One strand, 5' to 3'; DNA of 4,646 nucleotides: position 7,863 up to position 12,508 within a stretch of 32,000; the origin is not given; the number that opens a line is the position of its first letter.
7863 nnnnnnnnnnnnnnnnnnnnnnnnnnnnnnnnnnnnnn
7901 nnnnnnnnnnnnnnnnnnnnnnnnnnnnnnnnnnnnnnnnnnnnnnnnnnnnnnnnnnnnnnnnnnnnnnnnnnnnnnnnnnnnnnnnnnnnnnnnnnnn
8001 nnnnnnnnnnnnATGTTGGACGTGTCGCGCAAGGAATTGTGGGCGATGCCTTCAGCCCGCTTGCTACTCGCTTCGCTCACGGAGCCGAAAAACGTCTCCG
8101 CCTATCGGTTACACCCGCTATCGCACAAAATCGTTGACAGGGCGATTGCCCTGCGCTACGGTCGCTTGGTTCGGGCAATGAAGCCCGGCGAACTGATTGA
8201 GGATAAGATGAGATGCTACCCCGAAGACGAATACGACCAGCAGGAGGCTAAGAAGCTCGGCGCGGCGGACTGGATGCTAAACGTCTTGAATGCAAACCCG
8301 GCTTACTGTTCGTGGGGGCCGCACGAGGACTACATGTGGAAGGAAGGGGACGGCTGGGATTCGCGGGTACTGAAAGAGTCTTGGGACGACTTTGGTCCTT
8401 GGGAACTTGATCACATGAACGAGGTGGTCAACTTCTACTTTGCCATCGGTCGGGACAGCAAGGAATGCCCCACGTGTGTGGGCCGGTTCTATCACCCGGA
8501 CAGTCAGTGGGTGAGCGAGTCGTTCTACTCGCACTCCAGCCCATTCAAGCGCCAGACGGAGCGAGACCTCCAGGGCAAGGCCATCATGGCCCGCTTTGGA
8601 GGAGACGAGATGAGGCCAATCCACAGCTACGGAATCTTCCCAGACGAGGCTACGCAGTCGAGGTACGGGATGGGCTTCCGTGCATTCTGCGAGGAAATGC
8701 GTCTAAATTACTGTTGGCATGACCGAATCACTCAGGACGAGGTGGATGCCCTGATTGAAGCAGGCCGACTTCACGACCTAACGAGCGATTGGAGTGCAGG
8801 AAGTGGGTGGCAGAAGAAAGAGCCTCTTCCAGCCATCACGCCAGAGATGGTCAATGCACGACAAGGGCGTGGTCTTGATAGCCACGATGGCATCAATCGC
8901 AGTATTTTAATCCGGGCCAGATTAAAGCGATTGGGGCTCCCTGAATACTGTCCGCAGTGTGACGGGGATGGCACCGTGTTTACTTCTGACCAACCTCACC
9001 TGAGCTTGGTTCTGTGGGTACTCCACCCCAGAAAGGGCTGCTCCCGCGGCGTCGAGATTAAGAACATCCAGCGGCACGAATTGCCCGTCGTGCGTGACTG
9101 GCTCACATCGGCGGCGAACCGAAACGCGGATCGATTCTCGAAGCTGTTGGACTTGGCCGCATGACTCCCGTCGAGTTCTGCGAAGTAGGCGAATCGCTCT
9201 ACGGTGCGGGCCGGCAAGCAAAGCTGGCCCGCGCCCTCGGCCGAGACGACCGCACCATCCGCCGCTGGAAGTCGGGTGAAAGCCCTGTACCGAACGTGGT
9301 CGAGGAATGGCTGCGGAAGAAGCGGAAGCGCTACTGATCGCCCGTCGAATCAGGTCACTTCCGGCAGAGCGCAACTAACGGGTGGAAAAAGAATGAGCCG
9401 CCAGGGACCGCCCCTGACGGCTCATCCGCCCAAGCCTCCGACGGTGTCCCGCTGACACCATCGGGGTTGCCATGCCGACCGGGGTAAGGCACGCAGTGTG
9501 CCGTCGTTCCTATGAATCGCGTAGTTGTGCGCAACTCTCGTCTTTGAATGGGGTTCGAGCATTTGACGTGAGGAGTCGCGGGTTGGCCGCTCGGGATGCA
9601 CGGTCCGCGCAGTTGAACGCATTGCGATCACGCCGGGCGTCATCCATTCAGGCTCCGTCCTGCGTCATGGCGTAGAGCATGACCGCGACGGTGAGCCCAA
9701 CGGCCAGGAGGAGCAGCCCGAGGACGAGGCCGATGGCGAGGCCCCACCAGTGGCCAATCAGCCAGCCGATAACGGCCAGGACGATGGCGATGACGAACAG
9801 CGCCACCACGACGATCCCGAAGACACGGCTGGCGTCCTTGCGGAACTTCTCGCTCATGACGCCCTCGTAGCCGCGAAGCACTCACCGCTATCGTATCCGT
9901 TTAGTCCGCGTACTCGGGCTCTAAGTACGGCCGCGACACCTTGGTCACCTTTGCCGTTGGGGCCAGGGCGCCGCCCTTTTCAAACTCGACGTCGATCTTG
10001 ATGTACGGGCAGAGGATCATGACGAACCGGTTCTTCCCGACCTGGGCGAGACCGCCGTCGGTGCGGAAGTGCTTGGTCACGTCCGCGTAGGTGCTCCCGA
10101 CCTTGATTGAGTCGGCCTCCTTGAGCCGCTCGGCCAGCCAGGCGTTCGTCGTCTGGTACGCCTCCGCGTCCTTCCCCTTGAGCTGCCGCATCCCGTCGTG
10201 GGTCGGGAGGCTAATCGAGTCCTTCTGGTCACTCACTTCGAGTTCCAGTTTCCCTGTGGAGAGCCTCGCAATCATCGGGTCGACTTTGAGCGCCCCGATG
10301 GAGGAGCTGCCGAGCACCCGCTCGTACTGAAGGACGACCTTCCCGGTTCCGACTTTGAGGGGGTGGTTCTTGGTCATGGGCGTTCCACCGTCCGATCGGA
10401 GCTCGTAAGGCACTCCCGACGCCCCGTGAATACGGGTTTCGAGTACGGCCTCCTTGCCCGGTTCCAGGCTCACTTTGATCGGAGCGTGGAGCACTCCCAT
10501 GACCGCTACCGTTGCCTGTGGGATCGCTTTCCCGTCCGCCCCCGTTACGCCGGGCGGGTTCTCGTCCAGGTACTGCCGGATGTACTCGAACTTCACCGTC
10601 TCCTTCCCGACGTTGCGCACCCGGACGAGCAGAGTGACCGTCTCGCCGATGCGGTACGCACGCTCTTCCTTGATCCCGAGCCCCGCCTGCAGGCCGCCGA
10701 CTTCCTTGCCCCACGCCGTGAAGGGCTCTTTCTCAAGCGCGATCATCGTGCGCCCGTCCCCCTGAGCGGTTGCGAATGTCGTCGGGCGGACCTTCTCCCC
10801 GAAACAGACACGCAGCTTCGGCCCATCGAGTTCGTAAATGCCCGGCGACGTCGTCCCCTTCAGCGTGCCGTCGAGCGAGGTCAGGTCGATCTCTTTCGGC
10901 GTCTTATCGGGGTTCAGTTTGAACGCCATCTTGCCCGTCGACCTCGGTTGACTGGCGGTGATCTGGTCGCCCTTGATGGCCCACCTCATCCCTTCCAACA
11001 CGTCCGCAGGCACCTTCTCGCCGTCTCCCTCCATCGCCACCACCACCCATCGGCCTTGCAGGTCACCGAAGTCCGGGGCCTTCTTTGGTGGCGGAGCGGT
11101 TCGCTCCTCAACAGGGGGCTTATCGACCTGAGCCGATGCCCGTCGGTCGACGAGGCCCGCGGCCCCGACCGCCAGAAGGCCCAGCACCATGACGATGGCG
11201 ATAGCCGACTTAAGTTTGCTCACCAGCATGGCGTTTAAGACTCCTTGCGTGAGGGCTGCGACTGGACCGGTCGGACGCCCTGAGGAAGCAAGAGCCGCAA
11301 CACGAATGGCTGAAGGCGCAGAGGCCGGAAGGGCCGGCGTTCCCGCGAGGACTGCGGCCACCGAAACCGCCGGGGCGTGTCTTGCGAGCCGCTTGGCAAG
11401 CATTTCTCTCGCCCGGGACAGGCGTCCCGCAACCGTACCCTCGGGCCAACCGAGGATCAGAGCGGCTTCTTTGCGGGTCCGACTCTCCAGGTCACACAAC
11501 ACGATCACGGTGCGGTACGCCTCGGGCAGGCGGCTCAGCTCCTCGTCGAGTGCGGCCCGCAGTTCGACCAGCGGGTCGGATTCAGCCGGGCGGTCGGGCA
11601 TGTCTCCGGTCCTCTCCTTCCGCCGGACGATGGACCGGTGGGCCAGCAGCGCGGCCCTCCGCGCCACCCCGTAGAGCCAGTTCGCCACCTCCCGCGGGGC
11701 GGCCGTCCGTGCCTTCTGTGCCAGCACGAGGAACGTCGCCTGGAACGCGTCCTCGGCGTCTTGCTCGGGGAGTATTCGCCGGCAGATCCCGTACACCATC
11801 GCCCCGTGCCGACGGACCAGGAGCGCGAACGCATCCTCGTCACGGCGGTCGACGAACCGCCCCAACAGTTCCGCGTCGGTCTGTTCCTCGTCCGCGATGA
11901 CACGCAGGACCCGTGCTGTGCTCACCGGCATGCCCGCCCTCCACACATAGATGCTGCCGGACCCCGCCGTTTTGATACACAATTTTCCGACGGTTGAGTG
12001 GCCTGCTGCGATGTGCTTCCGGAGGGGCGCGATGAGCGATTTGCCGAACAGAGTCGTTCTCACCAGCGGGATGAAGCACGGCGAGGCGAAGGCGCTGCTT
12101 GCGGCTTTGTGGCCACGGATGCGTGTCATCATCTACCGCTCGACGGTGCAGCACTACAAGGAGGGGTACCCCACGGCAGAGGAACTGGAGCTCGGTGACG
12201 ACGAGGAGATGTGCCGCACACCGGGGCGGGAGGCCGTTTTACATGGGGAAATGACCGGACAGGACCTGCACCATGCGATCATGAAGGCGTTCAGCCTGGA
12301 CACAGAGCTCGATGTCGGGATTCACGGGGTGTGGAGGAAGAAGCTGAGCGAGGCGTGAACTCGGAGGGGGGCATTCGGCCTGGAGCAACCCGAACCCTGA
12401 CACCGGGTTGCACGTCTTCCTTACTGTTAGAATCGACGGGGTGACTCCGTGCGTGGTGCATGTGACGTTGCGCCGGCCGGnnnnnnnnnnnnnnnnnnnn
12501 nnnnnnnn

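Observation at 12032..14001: Orphan DNA methyltransferase fused to an AlbA_2 / Schlafen-like domain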

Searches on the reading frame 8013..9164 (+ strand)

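Call 17: search_protein_families(library=pfam, proteins=[window:8013-9164:+], max_evalue=0.01)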
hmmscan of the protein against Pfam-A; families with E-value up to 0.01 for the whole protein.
window:8013-9164:+ (383 aa): 0 families

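Call 54: search_protein_families(library=phrogs, proteins=[window:8013-9164:+], max_evalue=0.01)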
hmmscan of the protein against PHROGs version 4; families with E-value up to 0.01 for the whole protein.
window:8013-9164:+ (383 aa): 1 family
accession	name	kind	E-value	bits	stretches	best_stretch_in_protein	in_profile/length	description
phrog_7880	-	unknown function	0.0005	20.8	1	328-370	79-121/202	-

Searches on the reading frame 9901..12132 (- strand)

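Call 17: search_protein_families(library=pfam, proteins=[window:9901-12132:-], max_evalue=0.01)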
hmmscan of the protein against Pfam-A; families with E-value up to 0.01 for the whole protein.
window:9901-12132:- (743 aa): 3 families
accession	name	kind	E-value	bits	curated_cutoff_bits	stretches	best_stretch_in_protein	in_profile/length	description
PF08281.18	Sigma70_r4_2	-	6.5e-13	48.6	25.7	1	193-245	2-54/54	Sigma-70, region 4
PF04542.20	Sigma70_r2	-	1.4e-08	34.8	24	1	105-167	1-67/71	Sigma-70 region 2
PF04545.22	Sigma70_r4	-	6.2e-06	26.1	24.1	1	199-245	2-48/50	Sigma-70, region 4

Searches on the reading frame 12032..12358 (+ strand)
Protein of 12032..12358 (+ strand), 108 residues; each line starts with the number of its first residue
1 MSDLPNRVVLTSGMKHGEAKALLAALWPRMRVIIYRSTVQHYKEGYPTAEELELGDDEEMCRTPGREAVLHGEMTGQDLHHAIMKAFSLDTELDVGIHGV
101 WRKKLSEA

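Call 6: search_protein_families(library=pfam, proteins=[window:12032-12358:+], max_evalue=0.1)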
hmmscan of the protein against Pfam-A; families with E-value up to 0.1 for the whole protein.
window:12032-12358:+ (108 aa): 0 families

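Call 7: search_protein_families(library=ncbifam, proteins=[window:12032-12358:+], max_evalue=0.1)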
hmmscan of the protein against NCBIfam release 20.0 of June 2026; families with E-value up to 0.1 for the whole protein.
window:12032-12358:+ (108 aa): 0 families

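Call 8: search_protein_families(library=padloc, proteins=[window:12032-12358:+], max_evalue=0.1)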
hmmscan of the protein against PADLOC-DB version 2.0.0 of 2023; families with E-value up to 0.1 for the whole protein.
window:12032-12358:+ (108 aa): 0 families

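Call 54: search_protein_families(library=phrogs, proteins=[window:12032-12358:+], max_evalue=0.01)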
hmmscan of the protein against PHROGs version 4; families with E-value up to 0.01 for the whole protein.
window:12032-12358:+ (108 aa): 0 families

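Call 84: list_cluster_members(proteins=[window:12032-12355:+, P0001])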
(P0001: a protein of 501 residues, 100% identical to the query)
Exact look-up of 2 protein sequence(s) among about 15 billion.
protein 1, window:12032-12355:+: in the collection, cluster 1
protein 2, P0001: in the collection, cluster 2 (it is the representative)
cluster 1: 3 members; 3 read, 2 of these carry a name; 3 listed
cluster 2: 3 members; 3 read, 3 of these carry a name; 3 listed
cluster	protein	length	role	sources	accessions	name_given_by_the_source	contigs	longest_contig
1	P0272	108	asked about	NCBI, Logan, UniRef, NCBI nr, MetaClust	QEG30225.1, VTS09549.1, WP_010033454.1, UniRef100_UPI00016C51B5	hypothetical protein GobsT_50280 [Gemmata obscuriglobus] | hypothetical protein n=1 Tax=Gemmata obscuriglobus TaxID=114 RepID=UPI00016C51B5 | hypothetical protein [Gemmata obscuriglobus]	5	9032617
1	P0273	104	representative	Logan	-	-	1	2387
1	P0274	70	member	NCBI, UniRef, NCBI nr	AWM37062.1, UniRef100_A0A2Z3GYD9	hypothetical protein C1280_08525 [Gemmata obscuriglobus] | Uncharacterized protein n=1 Tax=Gemmata obscuriglobus TaxID=114 RepID=A0A2Z3GYD9_9BACT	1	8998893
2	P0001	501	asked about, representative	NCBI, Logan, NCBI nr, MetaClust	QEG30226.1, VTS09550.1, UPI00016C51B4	Modification methylase DpnIIB [Gemmata obscuriglobus] | status=active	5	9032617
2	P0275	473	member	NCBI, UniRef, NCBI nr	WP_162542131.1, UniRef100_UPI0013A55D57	DNA methyltransferase [Gemmata obscuriglobus] | DNA methyltransferase n=1 Tax=Gemmata obscuriglobus TaxID=114 RepID=UPI0013A55D57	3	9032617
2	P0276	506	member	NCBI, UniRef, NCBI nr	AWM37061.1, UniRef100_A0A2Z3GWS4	hypothetical protein C1280_08520 [Gemmata obscuriglobus] | Uncharacterized protein n=1 Tax=Gemmata obscuriglobus TaxID=114 RepID=A0A2Z3GWS4_9BACT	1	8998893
